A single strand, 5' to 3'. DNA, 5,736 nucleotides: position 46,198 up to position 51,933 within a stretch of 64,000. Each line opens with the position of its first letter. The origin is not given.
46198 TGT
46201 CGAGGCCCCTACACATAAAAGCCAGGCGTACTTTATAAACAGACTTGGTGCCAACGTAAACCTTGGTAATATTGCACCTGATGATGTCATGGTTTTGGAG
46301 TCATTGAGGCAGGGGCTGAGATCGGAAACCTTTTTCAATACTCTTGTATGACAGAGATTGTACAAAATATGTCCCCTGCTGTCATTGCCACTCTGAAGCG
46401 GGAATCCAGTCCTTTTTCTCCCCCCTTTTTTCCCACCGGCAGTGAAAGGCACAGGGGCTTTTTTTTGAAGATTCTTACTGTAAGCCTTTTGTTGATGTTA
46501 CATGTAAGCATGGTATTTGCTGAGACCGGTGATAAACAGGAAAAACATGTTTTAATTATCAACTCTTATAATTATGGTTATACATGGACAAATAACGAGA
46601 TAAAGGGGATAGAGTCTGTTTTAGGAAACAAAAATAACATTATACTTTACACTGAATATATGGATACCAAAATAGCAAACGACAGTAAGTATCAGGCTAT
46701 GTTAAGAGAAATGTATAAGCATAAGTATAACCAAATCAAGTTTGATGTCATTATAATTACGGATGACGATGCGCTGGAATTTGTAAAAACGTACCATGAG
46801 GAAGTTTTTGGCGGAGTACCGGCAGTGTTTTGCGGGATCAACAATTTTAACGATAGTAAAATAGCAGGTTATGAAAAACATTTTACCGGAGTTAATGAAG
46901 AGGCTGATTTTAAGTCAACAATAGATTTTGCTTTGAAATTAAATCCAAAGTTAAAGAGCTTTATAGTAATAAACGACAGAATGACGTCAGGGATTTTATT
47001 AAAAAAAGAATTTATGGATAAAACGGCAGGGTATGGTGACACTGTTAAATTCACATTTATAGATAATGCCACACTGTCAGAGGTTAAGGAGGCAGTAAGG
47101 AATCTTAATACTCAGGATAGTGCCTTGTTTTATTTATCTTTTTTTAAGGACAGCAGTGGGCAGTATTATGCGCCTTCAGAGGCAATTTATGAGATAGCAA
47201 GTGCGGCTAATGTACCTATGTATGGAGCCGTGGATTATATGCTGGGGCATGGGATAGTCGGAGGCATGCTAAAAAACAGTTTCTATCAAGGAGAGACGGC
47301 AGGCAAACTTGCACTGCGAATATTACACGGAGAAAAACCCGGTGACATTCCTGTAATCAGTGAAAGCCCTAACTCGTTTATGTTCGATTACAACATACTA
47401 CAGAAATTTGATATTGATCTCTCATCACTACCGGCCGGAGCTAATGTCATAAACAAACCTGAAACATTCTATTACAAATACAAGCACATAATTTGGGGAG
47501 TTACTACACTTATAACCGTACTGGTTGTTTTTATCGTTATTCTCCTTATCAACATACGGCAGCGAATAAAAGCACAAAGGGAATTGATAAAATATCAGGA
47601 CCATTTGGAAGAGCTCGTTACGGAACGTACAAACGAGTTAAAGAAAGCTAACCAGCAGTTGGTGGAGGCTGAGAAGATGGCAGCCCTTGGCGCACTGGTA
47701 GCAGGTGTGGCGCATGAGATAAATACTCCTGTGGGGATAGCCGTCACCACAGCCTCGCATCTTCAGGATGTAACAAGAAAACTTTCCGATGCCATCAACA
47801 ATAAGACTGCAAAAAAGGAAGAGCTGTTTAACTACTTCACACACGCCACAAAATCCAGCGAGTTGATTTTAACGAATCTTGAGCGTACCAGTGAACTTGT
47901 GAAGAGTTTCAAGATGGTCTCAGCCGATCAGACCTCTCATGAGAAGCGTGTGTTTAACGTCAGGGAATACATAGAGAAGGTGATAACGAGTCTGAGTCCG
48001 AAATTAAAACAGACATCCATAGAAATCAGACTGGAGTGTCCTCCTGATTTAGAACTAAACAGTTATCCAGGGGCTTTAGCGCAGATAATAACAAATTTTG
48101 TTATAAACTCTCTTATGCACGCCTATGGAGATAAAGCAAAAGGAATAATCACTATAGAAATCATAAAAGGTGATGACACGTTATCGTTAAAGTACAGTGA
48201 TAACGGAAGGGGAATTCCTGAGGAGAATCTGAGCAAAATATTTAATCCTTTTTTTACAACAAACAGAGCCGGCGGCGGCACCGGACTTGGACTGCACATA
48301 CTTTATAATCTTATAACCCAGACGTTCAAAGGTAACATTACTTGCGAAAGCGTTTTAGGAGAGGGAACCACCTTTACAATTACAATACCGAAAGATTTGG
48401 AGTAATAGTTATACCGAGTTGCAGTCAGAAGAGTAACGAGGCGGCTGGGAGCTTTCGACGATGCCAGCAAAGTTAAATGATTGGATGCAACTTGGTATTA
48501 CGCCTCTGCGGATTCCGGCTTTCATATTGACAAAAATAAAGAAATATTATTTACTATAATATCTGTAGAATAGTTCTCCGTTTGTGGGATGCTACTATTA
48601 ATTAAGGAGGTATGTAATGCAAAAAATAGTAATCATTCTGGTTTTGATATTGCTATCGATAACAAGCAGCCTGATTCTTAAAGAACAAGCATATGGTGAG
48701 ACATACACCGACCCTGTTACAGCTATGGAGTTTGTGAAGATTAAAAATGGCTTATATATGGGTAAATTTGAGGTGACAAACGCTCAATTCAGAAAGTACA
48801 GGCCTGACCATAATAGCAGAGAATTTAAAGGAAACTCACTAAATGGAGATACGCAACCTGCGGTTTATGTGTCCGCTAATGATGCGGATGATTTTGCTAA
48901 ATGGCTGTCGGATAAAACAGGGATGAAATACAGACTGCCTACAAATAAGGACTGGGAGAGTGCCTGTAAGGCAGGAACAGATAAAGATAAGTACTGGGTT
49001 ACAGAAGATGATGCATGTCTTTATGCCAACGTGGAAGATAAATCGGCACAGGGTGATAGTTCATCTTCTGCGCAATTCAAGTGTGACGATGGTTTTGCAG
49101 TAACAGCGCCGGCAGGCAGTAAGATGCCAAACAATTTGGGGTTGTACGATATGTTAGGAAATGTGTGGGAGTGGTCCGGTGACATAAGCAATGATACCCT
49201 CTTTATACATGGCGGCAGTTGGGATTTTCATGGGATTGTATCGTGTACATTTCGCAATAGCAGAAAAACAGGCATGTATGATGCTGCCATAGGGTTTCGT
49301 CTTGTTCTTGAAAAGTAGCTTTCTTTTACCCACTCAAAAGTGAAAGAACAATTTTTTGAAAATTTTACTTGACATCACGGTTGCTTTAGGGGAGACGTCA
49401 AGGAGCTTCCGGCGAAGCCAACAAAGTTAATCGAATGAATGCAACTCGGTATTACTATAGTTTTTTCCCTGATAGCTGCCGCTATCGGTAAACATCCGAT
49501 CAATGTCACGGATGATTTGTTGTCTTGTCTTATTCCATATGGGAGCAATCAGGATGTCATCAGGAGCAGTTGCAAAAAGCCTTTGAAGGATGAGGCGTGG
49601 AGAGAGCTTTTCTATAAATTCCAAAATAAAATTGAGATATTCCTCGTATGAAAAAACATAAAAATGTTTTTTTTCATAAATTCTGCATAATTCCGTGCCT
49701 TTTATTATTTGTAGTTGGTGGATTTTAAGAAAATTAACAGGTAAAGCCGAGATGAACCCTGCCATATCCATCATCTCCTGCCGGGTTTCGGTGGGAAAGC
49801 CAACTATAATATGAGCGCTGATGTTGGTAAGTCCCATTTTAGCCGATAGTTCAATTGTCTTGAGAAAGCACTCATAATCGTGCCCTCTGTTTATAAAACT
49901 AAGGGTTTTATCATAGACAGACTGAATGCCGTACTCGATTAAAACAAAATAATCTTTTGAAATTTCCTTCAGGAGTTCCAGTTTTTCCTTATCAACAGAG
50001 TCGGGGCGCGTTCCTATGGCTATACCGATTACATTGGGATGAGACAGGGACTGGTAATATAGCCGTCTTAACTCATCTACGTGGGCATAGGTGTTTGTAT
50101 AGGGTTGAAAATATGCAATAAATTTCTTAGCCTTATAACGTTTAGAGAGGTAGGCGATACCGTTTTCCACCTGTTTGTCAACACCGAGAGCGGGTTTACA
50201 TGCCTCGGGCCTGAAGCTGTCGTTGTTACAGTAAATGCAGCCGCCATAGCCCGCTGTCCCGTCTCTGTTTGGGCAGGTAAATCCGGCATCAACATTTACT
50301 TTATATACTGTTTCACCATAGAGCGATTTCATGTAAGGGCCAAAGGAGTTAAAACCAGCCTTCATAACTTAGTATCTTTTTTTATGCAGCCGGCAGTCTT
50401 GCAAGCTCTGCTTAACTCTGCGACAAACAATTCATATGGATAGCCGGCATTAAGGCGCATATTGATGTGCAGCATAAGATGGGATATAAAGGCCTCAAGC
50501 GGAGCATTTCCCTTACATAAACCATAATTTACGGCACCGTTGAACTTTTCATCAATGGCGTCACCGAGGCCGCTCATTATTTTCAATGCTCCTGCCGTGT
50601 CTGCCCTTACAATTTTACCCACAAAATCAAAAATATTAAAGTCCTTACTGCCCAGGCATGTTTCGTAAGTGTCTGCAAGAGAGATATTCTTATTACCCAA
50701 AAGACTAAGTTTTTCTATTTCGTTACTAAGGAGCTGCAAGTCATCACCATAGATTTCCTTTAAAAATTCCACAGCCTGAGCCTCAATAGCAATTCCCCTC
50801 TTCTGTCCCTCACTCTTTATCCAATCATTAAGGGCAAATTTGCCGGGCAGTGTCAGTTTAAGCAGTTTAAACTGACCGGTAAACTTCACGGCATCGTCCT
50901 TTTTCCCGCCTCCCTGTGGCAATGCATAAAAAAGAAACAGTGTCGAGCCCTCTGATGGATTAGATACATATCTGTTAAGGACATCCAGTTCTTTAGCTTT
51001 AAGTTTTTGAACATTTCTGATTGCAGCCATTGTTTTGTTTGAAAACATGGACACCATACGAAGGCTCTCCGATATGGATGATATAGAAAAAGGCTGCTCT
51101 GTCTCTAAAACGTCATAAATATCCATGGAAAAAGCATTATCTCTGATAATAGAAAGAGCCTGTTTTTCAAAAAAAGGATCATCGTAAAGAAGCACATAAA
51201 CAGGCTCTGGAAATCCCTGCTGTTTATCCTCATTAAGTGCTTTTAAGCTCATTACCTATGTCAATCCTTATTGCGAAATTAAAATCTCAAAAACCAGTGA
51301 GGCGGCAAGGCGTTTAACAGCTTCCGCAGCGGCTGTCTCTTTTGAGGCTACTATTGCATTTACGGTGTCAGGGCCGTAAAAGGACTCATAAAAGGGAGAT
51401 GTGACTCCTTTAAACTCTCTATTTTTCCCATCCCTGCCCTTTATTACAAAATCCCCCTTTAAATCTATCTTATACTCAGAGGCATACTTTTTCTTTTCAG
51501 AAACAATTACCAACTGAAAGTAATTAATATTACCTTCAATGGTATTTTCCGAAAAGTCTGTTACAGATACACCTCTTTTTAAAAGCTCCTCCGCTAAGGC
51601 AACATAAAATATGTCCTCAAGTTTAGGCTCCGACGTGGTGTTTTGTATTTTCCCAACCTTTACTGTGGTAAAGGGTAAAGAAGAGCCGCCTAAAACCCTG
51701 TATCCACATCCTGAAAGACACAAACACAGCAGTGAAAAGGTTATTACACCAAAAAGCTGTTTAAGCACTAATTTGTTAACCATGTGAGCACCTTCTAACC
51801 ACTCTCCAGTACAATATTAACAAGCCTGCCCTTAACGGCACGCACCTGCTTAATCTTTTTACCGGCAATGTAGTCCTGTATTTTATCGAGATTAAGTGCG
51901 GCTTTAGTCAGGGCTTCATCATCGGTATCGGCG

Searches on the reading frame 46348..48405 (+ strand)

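Call 19: search_protein_families(library=pfam, proteins=[window:46348-48405:+], max_evalue=0.001)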
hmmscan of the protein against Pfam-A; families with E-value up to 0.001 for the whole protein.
window:46348-48405:+ (685 aa): 2 families
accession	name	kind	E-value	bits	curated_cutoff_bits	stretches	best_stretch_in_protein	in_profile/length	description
PF02518.31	HATPase_c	-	3.2e-24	85.9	26.4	1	576-683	5-110/111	Histidine kinase-, DNA gyrase B-, and HSP90-like ATPase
PF04392.18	ABC_sub_bind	-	3e-11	43.5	25.9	1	175-358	101-281/293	ABC transporter substrate binding protein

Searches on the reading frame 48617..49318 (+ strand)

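Call 19: search_protein_families(library=pfam, proteins=[window:48617-49318:+], max_evalue=0.001)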
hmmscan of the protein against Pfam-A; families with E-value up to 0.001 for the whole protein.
window:48617-49318:+ (233 aa): 1 family
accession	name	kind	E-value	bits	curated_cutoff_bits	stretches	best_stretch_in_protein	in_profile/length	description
PF03781.23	FGE-sulfatase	-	2.4e-31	109.7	23.3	1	36-230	28-254/255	Sulfatase-modifying factor enzyme 1-like domain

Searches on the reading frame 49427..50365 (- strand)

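Call 19: search_protein_families(library=pfam, proteins=[window:49427-50365:-], max_evalue=0.001)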
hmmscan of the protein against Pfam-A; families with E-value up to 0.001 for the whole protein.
window:49427-50365:- (312 aa): 2 families
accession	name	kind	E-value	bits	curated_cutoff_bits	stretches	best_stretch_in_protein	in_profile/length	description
PF16199.10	Radical_SAM_C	-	9e-20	71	31.9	1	210-287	1-78/85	Radical_SAM C-terminal domain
PF04055.27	Radical_SAM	-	2.5e-19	70.5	29.5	1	42-205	10-166/166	Radical SAM superfamily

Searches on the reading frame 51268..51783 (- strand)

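Call 19: search_protein_families(library=pfam, proteins=[window:51268-51783:-], max_evalue=0.001)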
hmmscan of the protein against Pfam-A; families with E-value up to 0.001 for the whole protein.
window:51268-51783:- (171 aa): 1 family
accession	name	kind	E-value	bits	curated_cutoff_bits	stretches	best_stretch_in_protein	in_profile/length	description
PF04390.17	LptE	-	2e-08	35.4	23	1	38-164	1-115/118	Lipopolysaccharide-assembly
